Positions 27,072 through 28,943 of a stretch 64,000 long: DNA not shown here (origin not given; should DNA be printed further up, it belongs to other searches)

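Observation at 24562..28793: KaiC-like double-domain ATPase translationally coupled to a large secreted metzincin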

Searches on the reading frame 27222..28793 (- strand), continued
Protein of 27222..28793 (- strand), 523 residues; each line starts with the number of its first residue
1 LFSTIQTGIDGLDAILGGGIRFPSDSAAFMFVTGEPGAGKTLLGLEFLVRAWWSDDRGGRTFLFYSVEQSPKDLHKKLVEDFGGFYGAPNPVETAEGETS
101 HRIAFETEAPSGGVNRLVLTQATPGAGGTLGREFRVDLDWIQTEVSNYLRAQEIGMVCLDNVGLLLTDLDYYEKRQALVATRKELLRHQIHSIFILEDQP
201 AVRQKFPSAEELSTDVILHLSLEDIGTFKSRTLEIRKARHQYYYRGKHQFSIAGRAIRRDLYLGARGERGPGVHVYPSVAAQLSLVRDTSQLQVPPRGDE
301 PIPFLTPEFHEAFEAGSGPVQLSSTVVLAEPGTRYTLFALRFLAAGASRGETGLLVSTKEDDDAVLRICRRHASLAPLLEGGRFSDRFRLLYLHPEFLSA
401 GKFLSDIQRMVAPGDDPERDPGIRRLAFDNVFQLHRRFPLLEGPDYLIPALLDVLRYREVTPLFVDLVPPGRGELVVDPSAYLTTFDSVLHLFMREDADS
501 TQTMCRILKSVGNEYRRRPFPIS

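Call 19: find_encoding_contigs(protein=P0054, flank=10000, max_places=2)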
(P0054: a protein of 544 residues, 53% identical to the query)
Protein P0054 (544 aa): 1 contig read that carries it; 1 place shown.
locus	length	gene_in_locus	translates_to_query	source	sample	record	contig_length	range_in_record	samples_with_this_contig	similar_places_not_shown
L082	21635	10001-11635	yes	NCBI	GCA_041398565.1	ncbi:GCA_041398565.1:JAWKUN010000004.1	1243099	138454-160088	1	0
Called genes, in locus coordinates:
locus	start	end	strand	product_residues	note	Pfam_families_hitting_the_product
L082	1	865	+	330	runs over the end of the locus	PF22113:Mtrc-MtrF_II-IV_dom (faint), PF14522:Cytochrome_C7 (faint), PF13435:Cytochrome_C554 (weak)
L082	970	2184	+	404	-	PF13646:HEAT_2 (weak), PF02985:HEAT (faint), PF13646:HEAT_2 (weak)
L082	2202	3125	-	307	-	PF03413:PepSY (weak)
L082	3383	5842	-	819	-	PF20437:LonC_helical, PF13654:AAA_32, PF20436:LonB_AAA-LID, PF05362:Lon_C (weak)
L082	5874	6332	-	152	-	PF00582:Usp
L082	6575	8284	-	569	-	PF06119:NIDO (weak)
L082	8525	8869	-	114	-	PF00578:AhpC-TSA, PF08534:Redoxin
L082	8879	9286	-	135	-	-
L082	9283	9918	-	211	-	PF00300:His_Phos_1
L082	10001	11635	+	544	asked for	PF06745:ATPase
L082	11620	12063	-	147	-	-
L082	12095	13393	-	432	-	PF00285:Citrate_synt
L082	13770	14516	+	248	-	PF03412:Peptidase_C39 (faint), PF13529:Peptidase_C39_2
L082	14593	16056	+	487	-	PF14401:RLAN, PF08443:RimK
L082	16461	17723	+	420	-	PF04107:GCS2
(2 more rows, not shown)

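Call 21: predict_structure(alignment_id=A1)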
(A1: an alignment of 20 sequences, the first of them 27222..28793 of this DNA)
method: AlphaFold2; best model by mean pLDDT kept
length: 523 residues; sequences in the alignment: 20
mean_pLDDT: 73.3   pTM: 0.62
mean pLDDT of the five models: 73.3, 73.2, 70.5, 65.8, 64.0
residues with pLDDT >= 90: 62; 70-90: 265; 50-70: 148; < 50: 48
segments of 3 or more residues with pLDDT < 50: 126-134, 199-203, 254-271, 278-292
pLDDT, mean of each block of 10 residues (from residue 1): 63 61 72 68 77 81 85 81 65 75 86 88 53 54 77 83 71 76 73 60 56 65 54 63 59 50 42 51 43 63 82 84 84 81 92 91 93 93 92 76 78 80 90 69 67 78 77 66 81 83 88 87 83
secondary structure, 60 per line:
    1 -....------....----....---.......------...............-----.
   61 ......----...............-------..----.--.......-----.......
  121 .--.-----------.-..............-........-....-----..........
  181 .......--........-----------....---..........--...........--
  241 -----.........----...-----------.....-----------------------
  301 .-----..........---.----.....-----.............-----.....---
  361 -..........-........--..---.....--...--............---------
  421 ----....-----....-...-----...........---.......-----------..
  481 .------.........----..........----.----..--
elements in order: E2-5 H12-15 E20-23 E27-33 H40-54 E60-66 H71-85 E102-108 E114-121 H138-151 E153-160 H162-165 H171-187 E190-197 H209-212 E216-225 E228-238 E246-251 E273-277 H307-312 E325-329 H335-347 E353-357 H362-371 H373-378 E388-392 H400-411 E425-428 H434-437 H447-457 E461-467 E488-496 E501-510

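Call 27: fold_search(model_id=the predicted structure, library=pdb)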
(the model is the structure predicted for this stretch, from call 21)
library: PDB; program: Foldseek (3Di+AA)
matches with E <= 10: 1676; with E <= 0.001: 436
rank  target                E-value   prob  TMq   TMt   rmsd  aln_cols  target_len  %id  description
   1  8fwi_A                5.1e-19  1.00  0.39  0.37  17.4       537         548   17  Structure of dodecameric KaiC-RS-S413E/S414E solved by cryo-EM (released 2023-03-22)
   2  8fwj_A                5.1e-19  1.00  0.38  0.36  16.8       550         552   18  Structure of dodecameric KaiC-RS-S413E/S414E complexed with KaiB-RS solved by cryo-EM (released 2023-03-22)
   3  8zn5_J                1.1e-18  1.00  0.39  0.45  16.2       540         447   20  Crystal Structure of Designed Clock Protein KaiC (released 2025-04-16)
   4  8db3_C                1.2e-18  1.00  0.38  0.44  16.8       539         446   17  Crystal structure of KaiC with truncated C-terminal coiled-coil domain (released 2023-03-22)
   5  8dba_H                1.8e-18  1.00  0.38  0.39  16.5       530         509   18  Crystal structure of dodecameric KaiC (released 2023-03-22)
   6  7s65_B                2.7e-18  1.00  0.39  0.44  17.0       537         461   17  Compressed conformation of nighttime state KaiC (released 2021-09-22)
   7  8zn5_C                3.7e-18  1.00  0.41  0.45  16.1       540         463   20  Crystal Structure of Designed Clock Protein KaiC (released 2025-04-16)
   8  8zn5_G                3.9e-18  1.00  0.40  0.46  16.0       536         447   20  Crystal Structure of Designed Clock Protein KaiC (released 2025-04-16)
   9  8db3_B                5.1e-18  1.00  0.38  0.44  16.6       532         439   17  Crystal structure of KaiC with truncated C-terminal coiled-coil domain (released 2023-03-22)
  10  4o0m_A                7.5e-18  1.00  0.39  0.41  16.5       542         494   18  Crystal structure of T. Elongatus BP-1 Clock Protein KaiC (released 2014-05-14)
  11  3k0a_D                1.1e-17  1.00  0.41  0.43  16.6       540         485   17  Crystal structure of the phosphorylation-site mutant S431A of the KaiC circadian clock protein (released 2010-03-31)
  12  8db3_A                1.2e-17  1.00  0.38  0.45  16.9       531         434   18  Crystal structure of KaiC with truncated C-terminal coiled-coil domain (released 2023-03-22)
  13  8zn5_A                1.3e-17  1.00  0.40  0.46  15.6       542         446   19  Crystal Structure of Designed Clock Protein KaiC (released 2025-04-16)
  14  3k0c_D                1.4e-17  1.00  0.39  0.42  16.9       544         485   16  Crystal structure of the phosphorylation-site double mutant S431A/T432E of the KaiC circadian clock protein (released 2010-03-31)
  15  8zn5_F                1.5e-17  1.00  0.41  0.47  16.2       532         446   20  Crystal Structure of Designed Clock Protein KaiC (released 2025-04-16)
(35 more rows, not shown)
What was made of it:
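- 27222..28793 (-): KaiC-like double RecA-domain ATPase, 523 aa (TTG start, GGAG Shine-Dalgarno motif 6 nt upstream). AF2 model pLDDT 73; the best PDB matches are full-length KaiC covering both domains, E 5e-19, 17-20% identity (calls 21, 27).
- On KaiC-domain (PF06745) RecA-like ATPases: Foldseek top hits are all KaiC (call 27).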

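Call 28: search_protein_representatives(alignment_id=A1)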
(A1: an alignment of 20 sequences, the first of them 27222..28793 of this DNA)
Query: 20 sequences, 530 profile positions. Proteins with E-value up to 0.001 (for the whole library): 2817; up to 1e-10: 628; up to 1e-30: 43. The best 150 are listed.
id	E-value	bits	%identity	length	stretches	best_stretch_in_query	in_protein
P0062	2.3e-261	884.1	-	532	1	1-528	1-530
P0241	2.5e-204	695.9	-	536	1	1-526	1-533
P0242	4.6e-163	559.7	-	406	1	135-527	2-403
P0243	8.4e-138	476.3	-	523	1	3-520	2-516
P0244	1.5e-128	445.8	-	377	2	154-378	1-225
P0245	6.8e-110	384.2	-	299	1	1-240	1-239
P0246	1.1e-101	357.1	-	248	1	281-526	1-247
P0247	2.9e-86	306.3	-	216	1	2-197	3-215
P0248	1.8e-74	267.4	-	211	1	151-322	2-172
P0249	1.8e-73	264.0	-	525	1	2-477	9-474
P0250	9.6e-73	261.6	-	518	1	5-467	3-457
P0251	7.6e-58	212.5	-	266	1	47-206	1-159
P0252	4.1e-57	210.0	-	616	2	187-494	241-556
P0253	5.8e-54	199.7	-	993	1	4-475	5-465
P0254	1.3e-50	188.6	-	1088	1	3-516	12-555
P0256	8.9e-49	182.6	-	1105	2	178-518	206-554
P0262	1.9e-39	151.7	-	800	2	189-470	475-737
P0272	1.5e-34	135.6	-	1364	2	317-473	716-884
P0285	4.1e-30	121.0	-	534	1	5-526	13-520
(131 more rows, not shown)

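Call 31: search_protein_families(library=pfam, proteins=[P0243, P0249, P0250, P0253, P0254, P0256, P0262, P0272, P0285, P0252], max_evalue=0.001)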
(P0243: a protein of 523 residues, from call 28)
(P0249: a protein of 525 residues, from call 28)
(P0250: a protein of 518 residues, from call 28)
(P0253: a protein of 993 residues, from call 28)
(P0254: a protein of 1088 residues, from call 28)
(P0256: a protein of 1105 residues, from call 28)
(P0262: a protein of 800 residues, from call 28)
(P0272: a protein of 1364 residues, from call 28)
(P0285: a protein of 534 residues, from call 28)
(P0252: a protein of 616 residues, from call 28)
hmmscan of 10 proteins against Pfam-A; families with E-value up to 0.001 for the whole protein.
P0243 (523 aa): 3 families
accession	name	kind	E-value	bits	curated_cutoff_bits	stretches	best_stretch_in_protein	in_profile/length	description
PF06745.19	ATPase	-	1.1e-22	81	26.6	1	5-252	2-219/231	KaiC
PF13481.12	AAA_25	-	2.1e-05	24.7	27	1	27-168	34-165/195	AAA domain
PF13191.12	AAA_16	-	0.0003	21.8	32.6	1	24-158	21-142/167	AAA ATPase domain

P0249 (525 aa): 3 families
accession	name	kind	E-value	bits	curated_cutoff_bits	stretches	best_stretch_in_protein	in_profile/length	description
PF06745.19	ATPase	-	4.2e-17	62.7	26.6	2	166-273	114-221/231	KaiC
PF13481.12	AAA_25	-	0.00013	22.1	27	1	37-181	35-153/195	AAA domain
PF13191.12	AAA_16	-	0.00088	20.2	32.6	0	36-198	25-158/167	AAA ATPase domain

P0250 (518 aa): 1 family
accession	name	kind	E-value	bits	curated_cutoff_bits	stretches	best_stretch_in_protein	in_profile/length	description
PF06745.19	ATPase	-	1.9e-19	70.4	26.6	1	4-262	2-220/231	KaiC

P0253 (993 aa): 7 families
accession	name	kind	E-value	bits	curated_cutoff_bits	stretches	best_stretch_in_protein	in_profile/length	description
PF06745.19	ATPase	-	1.1e-35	123.5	26.6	2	7-248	2-228/231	KaiC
PF13481.12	AAA_25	-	1.3e-05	25.3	27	1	31-154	36-154/195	AAA domain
PF25199.1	nSTAND_NTPase5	-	3.4e-05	24.2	34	1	24-79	37-93/145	Novel STAND NTPase 5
PF03796.21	DnaB_C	-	0.00011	22.1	27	1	12-156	8-142/255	DnaB-like helicase C terminal domain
PF20720.3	nSTAND3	-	0.00015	21.9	27.2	0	27-73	16-58/155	Novel STAND NTPase 3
PF24883.2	NPHP3_N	-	0.00054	20.6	24.8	0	23-80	17-72/164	Nephrocystin 3, N-terminal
PF13401.12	AAA_22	-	0.00062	20.5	27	0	27-111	4-84/130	AAA domain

P0254 (1088 aa): 1 family
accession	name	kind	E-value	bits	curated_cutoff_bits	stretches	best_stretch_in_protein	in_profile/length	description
PF06745.19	ATPase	-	1.8e-16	60.7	26.6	2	385-552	51-205/231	KaiC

P0256 (1105 aa): 1 family
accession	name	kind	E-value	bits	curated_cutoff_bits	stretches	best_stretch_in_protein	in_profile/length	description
PF06745.19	ATPase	-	8.8e-17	61.7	26.6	2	371-560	33-216/231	KaiC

P0262 (800 aa): 10 families
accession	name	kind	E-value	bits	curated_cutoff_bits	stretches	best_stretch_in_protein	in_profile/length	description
PF06745.19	ATPase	-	1.2e-29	103.8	26.6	3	421-546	99-229/231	KaiC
PF13481.12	AAA_25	-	1.5e-10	41.4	27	1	307-456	32-158/195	AAA domain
PF13191.12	AAA_16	-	1e-08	36.3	32.6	1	309-452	25-143/167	AAA ATPase domain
PF07088.17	GvpD_P-loop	-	4.2e-06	27.2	24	0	306-354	8-55/189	GvpD gas vesicle protein, P-loop domain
PF25199.1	nSTAND_NTPase5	-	1.8e-05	25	34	1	309-412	42-132/145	Novel STAND NTPase 5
PF09848.15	SLFN-g3_helicase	-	5.7e-05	23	24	1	311-356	4-52/354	Schlafen group 3, DNA/RNA helicase domain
PF01381.28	HTH_3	-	0.00012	22.4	23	1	14-69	1-53/55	Helix-turn-helix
PF00006.31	ATP-synt_ab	-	0.00016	21.9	29.5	0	302-343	8-48/213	ATP synthase alpha/beta family, nucleotide-binding domain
PF13560.12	HTH_31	-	0.00037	21.2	27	0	17-72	8-62/64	Helix-turn-helix domain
PF13401.12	AAA_22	-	0.00058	20.6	27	0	311-473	8-108/130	AAA domain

P0272 (1364 aa): 3 families
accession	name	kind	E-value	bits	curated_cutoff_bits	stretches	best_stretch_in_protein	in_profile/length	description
PF06745.19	ATPase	-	1.4e-39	136.2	26.6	2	376-628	8-221/231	KaiC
PF00149.33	Metallophos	-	3.5e-10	41.1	21.5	1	22-271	4-190/191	Calcineurin-like phosphoesterase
PF05729.18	NACHT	-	0.00035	20.9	26.7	0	396-434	4-44/167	NACHT domain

P0285 (534 aa): 4 families
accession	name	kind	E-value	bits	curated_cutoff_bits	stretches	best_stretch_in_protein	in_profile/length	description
PF06745.19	ATPase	-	4.8e-25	88.7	26.6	2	15-245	3-221/231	KaiC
PF13481.12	AAA_25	-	1.4e-06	28.5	27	1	37-161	32-153/195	AAA domain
PF13604.12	AAA_30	-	0.00075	19.7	27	0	39-88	19-66/191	AAA domain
PF20720.3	nSTAND3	-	0.00075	19.7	27.2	0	40-72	19-51/155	Novel STAND NTPase 3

P0252 (616 aa): 1 family
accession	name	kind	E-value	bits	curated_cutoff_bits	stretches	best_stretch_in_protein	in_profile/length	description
PF06745.19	ATPase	-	1.6e-23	83.8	26.6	3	9-95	3-76/231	KaiC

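Call 32: find_encoding_contigs(protein=P0022, flank=7000, max_places=4)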
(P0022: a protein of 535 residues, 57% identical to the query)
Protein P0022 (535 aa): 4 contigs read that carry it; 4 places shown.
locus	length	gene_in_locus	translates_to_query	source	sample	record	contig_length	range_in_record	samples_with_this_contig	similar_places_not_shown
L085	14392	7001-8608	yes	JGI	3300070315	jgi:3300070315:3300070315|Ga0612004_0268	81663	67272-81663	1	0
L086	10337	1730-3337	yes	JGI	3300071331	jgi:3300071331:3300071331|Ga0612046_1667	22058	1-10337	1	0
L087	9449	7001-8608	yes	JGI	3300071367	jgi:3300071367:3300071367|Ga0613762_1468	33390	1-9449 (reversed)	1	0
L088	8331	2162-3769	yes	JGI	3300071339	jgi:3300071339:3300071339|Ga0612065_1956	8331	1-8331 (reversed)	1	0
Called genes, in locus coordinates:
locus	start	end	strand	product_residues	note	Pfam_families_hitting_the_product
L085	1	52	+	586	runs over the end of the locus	PF02129:Peptidase_S15, PF08530:PepX_C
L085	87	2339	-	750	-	PF13185:GAF_2 (faint), PF00512:HisKA (weak), PF00072:Response_reg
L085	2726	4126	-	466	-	-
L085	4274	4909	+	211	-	PF00300:His_Phos_1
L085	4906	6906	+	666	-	-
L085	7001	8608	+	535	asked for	PF06745:ATPase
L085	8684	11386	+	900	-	PF17148:DUF5117, PF16313:DUF4953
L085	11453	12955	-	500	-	-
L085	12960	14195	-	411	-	PF00365:PFK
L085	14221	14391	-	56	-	?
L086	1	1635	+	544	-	?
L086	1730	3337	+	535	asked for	PF06745:ATPase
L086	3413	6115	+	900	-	PF17148:DUF5117, PF16313:DUF4953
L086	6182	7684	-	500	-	-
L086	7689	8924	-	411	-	PF00365:PFK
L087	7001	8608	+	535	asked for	PF06745:ATPase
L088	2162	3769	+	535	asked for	PF06745:ATPase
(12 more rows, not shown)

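Call 33: find_encoding_contigs(protein=P0007, flank=6000, max_places=1)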
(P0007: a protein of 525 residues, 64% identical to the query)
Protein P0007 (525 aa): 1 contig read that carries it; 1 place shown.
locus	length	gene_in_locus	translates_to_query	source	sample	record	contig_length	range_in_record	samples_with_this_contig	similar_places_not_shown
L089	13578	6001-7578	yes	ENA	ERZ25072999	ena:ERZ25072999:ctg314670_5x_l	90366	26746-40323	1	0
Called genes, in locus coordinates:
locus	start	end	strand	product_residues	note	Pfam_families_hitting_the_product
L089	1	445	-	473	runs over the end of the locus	PF00817:IMS, PF11798:IMS_HHH (weak), PF21999:IMS_HHH_1 (weak), PF11799:IMS_C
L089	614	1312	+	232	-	-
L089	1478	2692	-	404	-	PF07705:CARDB (weak)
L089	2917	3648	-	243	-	PF00300:His_Phos_1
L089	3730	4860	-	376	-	PF13646:HEAT_2 (weak)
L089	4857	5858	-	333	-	PF00480:ROK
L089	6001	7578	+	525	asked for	PF06745:ATPase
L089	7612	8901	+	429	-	PF00365:PFK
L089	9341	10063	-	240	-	PF01797:Y1_Tnp (faint)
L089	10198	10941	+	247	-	-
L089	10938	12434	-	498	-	-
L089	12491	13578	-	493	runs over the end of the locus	PF00883:Peptidase_M17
